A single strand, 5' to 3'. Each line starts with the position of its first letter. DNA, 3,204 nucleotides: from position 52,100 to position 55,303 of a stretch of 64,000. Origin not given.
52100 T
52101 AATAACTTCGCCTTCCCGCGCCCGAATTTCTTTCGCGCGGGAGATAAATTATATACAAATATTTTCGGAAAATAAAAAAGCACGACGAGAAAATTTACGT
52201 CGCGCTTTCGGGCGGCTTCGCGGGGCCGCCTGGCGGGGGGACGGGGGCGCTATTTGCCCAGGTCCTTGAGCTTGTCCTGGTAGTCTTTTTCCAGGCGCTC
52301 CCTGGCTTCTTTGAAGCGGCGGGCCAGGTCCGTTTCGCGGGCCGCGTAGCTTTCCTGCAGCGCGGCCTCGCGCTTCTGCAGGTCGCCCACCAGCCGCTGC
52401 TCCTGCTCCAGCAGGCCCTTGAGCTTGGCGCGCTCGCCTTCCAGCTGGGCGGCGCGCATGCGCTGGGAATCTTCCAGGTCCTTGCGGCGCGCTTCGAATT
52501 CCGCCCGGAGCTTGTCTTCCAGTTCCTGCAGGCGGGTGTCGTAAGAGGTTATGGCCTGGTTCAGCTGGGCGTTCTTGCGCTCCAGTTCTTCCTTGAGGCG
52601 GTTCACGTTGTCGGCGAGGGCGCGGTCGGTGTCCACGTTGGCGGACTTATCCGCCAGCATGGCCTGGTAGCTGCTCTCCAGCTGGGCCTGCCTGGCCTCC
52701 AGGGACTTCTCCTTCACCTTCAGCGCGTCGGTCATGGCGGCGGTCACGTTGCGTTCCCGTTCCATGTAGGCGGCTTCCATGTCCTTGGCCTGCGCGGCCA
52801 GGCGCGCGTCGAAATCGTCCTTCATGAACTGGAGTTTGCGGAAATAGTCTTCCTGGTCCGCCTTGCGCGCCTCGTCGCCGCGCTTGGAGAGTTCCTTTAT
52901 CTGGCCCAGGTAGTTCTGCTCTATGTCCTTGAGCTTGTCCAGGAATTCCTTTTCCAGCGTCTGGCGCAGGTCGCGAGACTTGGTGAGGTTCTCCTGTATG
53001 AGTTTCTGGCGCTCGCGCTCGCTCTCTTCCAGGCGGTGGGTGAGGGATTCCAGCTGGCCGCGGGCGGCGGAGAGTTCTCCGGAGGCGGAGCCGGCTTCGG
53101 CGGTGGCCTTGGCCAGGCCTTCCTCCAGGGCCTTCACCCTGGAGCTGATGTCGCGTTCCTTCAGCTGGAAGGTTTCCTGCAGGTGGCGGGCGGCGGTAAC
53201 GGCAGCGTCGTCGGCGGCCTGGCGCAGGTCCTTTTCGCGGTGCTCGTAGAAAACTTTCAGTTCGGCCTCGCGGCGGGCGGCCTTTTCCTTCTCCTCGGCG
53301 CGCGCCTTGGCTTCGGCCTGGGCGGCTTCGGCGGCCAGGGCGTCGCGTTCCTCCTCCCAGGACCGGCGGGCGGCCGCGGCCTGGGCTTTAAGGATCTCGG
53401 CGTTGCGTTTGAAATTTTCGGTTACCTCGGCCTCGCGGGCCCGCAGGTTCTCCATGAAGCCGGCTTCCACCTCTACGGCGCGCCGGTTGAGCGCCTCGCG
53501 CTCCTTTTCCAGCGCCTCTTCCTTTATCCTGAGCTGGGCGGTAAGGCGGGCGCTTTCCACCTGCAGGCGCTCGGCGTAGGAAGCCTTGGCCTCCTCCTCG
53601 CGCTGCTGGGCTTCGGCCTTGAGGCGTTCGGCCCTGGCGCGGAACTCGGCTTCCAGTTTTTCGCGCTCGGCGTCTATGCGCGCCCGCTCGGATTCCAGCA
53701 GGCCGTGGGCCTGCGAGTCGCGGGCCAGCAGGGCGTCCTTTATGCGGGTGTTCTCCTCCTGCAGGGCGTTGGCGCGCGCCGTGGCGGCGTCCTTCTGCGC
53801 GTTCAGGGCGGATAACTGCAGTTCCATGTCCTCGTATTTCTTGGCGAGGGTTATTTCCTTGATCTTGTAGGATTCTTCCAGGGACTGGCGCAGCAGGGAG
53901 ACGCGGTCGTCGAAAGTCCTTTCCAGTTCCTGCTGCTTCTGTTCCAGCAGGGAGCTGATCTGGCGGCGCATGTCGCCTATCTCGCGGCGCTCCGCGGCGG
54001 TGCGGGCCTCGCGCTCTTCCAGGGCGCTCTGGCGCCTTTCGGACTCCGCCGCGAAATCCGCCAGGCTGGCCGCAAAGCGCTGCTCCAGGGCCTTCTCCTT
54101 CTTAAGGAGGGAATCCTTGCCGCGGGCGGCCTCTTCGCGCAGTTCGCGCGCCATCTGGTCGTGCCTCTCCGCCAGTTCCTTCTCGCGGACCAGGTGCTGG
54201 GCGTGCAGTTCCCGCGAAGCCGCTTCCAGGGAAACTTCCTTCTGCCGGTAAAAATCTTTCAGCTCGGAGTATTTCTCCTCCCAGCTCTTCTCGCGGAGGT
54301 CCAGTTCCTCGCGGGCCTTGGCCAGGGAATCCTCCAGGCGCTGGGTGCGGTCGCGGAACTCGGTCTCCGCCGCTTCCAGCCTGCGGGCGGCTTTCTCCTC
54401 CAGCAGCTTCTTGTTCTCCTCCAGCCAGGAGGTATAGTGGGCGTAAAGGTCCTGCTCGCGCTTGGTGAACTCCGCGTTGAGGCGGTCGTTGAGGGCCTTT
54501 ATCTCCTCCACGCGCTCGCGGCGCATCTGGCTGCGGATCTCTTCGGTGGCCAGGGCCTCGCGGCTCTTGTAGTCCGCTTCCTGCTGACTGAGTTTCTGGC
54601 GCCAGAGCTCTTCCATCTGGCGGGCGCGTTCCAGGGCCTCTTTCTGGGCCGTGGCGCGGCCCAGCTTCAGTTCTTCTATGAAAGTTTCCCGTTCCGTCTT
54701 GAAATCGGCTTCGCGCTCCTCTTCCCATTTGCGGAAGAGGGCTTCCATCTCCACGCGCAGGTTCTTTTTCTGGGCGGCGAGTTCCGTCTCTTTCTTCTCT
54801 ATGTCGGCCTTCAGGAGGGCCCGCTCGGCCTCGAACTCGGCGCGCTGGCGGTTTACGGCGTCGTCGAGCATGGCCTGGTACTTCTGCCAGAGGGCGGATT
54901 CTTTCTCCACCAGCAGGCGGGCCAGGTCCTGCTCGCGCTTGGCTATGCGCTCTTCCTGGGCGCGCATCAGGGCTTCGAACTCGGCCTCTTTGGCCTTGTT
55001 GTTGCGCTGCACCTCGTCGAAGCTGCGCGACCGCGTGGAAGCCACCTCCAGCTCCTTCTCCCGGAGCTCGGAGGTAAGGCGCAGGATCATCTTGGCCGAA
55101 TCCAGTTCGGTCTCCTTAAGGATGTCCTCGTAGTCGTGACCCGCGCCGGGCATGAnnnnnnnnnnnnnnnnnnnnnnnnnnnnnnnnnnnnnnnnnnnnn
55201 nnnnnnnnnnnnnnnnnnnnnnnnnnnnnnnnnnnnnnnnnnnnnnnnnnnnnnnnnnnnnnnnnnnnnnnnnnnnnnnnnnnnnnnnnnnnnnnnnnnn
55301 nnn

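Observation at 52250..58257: Operon of two adjacent ~1000-aa pure coiled-coil proteins (candidate uncharacterised cytoskeletal/scaffold pair)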

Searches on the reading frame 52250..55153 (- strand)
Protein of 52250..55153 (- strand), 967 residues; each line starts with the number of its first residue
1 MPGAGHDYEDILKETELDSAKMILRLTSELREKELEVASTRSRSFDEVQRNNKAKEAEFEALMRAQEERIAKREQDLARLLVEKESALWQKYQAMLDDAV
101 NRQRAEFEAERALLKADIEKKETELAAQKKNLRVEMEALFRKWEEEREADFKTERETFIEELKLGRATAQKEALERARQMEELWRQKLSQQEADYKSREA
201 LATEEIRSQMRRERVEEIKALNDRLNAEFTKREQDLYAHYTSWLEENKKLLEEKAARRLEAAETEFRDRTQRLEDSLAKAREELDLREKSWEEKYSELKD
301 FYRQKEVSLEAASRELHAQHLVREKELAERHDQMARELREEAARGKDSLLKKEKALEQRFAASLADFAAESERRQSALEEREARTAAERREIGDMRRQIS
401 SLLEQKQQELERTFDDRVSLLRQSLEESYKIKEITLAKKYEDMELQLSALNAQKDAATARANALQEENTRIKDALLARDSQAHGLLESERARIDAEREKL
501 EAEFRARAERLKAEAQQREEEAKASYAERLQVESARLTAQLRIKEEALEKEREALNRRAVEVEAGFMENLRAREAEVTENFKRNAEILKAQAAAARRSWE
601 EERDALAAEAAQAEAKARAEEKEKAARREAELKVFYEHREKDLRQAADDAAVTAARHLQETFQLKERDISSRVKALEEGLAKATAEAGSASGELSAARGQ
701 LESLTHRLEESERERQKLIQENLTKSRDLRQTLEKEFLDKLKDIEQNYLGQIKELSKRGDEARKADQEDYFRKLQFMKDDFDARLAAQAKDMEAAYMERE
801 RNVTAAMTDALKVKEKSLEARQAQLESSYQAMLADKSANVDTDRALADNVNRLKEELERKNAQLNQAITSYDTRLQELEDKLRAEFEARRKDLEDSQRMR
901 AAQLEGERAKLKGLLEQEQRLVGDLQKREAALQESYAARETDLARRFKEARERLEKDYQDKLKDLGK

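Call 6: search_protein_families(library=pfam, proteins=[window:52250-55153:-], max_evalue=1)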
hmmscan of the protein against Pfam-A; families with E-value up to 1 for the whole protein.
window:52250-55153:- (967 aa): 0 families

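Call 7: search_protein_families(library=ncbifam, proteins=[window:52250-55153:-], max_evalue=1)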
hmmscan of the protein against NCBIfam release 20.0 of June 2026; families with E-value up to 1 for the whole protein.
window:52250-55153:- (967 aa): 2 families
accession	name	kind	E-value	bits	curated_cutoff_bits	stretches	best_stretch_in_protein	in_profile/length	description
NF041507.1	HrpE_Xanth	equivalog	0.18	12.2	90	0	669-726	2-58/85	HrpE family protein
NF041706.1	2OG_matur_YhhC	equivalog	0.22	11.2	150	1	297-341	37-81/182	cyclophane-containing peptide 2OG-Fe(II) oxygenase YhhC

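Call 12: find_homologous_proteins(query=window:52250-55153:-, max_evalue=0.001)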
Query window:52250-55153:- (967 aa): 50 proteins with E <= 0.001 among 8000 candidates.
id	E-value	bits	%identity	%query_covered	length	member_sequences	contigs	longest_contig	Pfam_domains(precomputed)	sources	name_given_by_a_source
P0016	0.0e+0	1575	84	100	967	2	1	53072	-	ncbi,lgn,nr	ncbi:MAG: hypothetical protein HY952_05290 [Elusimicrobia bacterium]|nr:hypothetical protein [Elusim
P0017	0.0e+0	1340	73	100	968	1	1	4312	-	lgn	-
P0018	0.0e+0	1333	72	100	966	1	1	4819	-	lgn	-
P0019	0.0e+0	1331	73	100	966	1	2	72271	-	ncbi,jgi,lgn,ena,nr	ncbi:MAG TPA: hypothetical protein DCS63_10205 [Elusimicrobia bacterium]|nr:hypothetical protein [El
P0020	0.0e+0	1321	72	100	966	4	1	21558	-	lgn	-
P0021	0.0e+0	1320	71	100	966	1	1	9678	-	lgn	-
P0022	0.0e+0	1297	70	100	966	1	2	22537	-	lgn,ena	-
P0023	0.0e+0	1278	70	100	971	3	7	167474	-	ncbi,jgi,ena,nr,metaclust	ncbi:MAG: hypothetical protein A2X31_00410 [Elusimicrobia bacterium GWB2_63_22]|nr:MAG: hypothetical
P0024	0.0e+0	1267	69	99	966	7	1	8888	-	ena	-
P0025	0.0e+0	1266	69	100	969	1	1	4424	-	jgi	jgi:hypothetical protein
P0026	0.0e+0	1262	69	100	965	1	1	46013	-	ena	-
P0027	0.0e+0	1261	69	99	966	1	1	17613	-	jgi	jgi:hypothetical protein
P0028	0.0e+0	1256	69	100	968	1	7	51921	-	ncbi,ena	-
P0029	0.0e+0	1245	69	100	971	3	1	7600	-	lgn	-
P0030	0.0e+0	1241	68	100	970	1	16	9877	-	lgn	-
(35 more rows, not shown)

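Call 16: find_related_loci(query=A1, collection=genome_contigs, flank=10000)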
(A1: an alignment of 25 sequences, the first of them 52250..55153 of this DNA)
Query A1 (967 aa) in genome_contigs; peptide patterns used: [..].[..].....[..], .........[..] (x = any residue, [..] = any of these).
87 stretches matched a pattern; 68 encode a relative of the query (tblastn E <= 1e-3); 57 distinct loci.
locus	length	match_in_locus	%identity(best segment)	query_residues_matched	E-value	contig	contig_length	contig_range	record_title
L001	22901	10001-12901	84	1-967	0e+0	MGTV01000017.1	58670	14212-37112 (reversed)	MAG: Elusimicrobia bacterium GWA2_62_23 gwa2_scaffold_1689, whole genome shotgun sequence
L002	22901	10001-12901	84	1-967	0e+0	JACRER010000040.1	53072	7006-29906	MAG: Elusimicrobia bacterium isolate NC_groundwater_1704_Pr3_B-0.1um_62_14 SR-2_scaffold_141_1638700, whole genome shotg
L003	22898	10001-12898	78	1-966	0e+0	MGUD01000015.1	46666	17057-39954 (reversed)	MAG: Elusimicrobia bacterium GWC2_61_19 gwc2_scaffold_2508, whole genome shotgun sequence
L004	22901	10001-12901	76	1-967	0e+0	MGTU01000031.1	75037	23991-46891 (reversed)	MAG: Elusimicrobia bacterium GWA2_61_42 gwa2_scaffold_891, whole genome shotgun sequence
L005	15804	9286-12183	72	1-966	0e+0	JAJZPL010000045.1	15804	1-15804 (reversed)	MAG: bacterium isolate SKS1.bin123 NODE_6636_length_15804_cov_2.674938, whole genome shotgun sequence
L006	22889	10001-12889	73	1-963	0e+0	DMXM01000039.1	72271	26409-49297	MAG TPA_asm: Elusimicrobia bacterium isolate UBA11697 contig_145, whole genome shotgun sequence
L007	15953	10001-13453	69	5-965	0e+0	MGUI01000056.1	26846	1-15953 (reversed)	MAG: Elusimicrobia bacterium GWD2_63_28 gwd2_scaffold_520, whole genome shotgun sequence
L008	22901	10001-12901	69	2-967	0e+0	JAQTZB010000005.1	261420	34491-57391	MAG: Elusimicrobiales bacterium isolate STC_50 NODE_79_length_261420_cov_7.361965_Sandtown_C, whole genome shotgun seque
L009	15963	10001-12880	69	7-966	0e+0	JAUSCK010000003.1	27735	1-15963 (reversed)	MAG: Elusimicrobiota bacterium isolate E14_concoct.bin.112_sub E14_k141_1156507, whole genome shotgun sequence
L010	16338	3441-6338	67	2-965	0e+0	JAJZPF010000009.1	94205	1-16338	MAG: bacterium isolate SKS1.bin115 NODE_340_length_94205_cov_7.328727, whole genome shotgun sequence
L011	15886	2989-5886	67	3-965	0e+0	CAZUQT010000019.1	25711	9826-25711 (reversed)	MAG TPA_asm: uncultured Elusimicrobiaceae bacterium isolate SRP302447_co3_112 genome assembly, contig: NODE_5198_length_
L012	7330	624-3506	69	7-967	0e+0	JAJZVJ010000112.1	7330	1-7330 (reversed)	MAG: bacterium isolate SKS5.bin41 NODE_19943_length_7330_cov_1.367486, whole genome shotgun sequence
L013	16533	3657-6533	68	7-965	0e+0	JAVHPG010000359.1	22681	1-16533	MAG: Elusimicrobiales bacterium isolate WB_59_14 NODE_860_length_22681_cov_8.540529, whole genome shotgun sequence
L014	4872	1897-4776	69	7-967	0e+0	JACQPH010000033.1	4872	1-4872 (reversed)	MAG: Elusimicrobia bacterium isolate NC_groundwater_1302_Ag_S-0.2um_62_53 S_p2_S4_coassembly_k141_966404, whole genome s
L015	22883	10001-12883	70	5-965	0e+0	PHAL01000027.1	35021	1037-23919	MAG: Elusimicrobia bacterium HGW-Elusimicrobia-3 08E140C01_scaffold_869, whole genome shotgun sequence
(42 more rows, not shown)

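Call 20: search_solved_structures(query=A1, max_evalue=1)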
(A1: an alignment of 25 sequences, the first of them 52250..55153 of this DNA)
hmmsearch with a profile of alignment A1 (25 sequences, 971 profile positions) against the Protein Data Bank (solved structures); distinct sequences matched with E-value up to 1: 8.
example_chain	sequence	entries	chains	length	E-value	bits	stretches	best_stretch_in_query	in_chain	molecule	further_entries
5oi7_A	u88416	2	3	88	0.0057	18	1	657-733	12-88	Centrosomal protein of 85 kDa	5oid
5fiy_A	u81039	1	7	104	0.0066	17.8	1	653-725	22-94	PRKC APOPTOSIS WT1 REGULATOR PROTEIN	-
2ocy_A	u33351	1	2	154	0.06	14.6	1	440-553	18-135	Rab guanine nucleotide exchange factor SEC2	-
8a3w_E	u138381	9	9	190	0.25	12.5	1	686-746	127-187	Putative 60S ribosomal protein L9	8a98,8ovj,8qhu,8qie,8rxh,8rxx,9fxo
3jcs_E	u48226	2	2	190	0.42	11.8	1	687-746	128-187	ribosomal protein L6 | uL6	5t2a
6az3_E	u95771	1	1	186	0.6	11.3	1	687-746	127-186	60S ribosomal protein L9, putative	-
3s84_A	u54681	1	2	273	0.67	11.1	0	484-713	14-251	Apolipoprotein A-IV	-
3cr3_C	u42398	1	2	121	0.72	11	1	1-38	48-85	PTS-dependent dihydroxyacetone kinase, phosphotransferase subunit dhaM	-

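Call 21: search_protein_families(library=padloc, proteins=[window:52250-55153:-], max_evalue=0.1)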
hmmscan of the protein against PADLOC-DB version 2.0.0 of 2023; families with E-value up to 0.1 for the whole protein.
window:52250-55153:- (967 aa): 1 family
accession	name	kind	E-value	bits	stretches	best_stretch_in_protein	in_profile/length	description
PDLC04846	PDC-S05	-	0.047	11.8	0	784-808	35-59/67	-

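Call 22: search_protein_families(library=phrogs, proteins=[window:52250-55153:-], max_evalue=0.1)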
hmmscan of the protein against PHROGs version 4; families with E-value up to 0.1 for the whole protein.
window:52250-55153:- (967 aa): 0 families

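Call 51: predict_structure(alignment_id=A1)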
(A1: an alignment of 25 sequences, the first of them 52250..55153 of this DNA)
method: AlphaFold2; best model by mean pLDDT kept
length: 967 residues; sequences in the alignment: 25
mean_pLDDT: 70.6   pTM: 0.24
mean pLDDT of the five models: 70.6, 69.2, 68.4, 64.4, 59.2
residues with pLDDT >= 90: 0; 70-90: 623; 50-70: 327; < 50: 17
segments of 3 or more residues with pLDDT < 50: 1-6, 207-210
pLDDT, mean of each block of 10 residues (from residue 1): 46 57 69 69 69 73 74 75 75 75 75 79 78 77 78 76 72 72 71 58 50 57 62 71 76 75 76 78 79 81 78 76 76 76 75 78 76 72 63 60 57 59 65 73 75 78 78 74 71 78 81 78 79 78 76 71 64 58 63 66 69 73 75 78 77 74 73 73 61 60 57 53 56 70 73 66 68 74 75 73 73 69 61 53 59 70 75 77 75 72 72 75 76 74 76 75 59
secondary structure, 60 per line:
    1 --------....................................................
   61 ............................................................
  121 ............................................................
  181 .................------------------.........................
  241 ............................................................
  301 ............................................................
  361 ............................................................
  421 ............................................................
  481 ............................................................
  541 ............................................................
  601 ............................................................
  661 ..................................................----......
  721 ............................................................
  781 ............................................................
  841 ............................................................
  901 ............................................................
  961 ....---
elements in order (helices of 4 or more, strands of 3 or more residues): H9-197 H216-710 H715-964
